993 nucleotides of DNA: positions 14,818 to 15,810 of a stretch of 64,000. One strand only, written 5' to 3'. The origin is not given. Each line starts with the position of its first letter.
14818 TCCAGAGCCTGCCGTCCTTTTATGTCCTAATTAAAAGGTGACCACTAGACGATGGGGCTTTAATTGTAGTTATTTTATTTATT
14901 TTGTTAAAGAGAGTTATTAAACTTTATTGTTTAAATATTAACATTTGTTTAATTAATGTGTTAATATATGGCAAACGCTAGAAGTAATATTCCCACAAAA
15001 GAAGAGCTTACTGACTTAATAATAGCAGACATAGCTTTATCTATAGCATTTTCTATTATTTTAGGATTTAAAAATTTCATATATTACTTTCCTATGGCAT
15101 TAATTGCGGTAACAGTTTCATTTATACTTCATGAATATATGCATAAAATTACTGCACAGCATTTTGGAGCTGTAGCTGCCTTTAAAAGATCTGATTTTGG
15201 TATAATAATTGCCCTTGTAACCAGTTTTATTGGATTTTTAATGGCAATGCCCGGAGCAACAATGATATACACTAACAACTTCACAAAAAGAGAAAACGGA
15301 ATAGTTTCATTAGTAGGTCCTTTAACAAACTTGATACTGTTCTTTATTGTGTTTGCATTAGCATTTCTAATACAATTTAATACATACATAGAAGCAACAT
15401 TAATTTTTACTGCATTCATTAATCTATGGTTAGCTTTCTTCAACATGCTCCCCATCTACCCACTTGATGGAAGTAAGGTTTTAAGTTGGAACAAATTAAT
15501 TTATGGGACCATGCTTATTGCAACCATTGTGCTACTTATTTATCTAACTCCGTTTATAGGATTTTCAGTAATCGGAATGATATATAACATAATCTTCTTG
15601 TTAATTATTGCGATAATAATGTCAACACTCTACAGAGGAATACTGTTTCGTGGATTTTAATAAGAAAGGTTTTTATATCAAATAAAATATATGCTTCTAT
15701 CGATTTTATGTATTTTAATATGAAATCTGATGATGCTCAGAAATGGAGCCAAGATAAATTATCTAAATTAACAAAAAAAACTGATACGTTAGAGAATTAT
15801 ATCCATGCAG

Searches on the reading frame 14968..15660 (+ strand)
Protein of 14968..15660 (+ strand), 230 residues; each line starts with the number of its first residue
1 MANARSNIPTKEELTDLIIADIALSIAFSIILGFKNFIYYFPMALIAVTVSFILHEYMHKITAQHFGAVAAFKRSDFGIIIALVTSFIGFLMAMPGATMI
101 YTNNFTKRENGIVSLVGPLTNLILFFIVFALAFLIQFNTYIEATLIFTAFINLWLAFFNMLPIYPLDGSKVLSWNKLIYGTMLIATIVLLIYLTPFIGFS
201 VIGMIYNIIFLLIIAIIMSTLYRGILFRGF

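Call 48: search_protein_families(library=pfam, proteins=[window:14968-15660:+], max_evalue=0.001)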
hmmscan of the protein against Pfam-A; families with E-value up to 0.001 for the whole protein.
window:14968-15660:+ (230 aa): 1 family
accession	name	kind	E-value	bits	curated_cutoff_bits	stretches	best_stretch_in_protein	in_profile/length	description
PF02163.28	Peptidase_M50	-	2.7e-10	40.4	27.2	2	141-172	159-190/221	Peptidase family M50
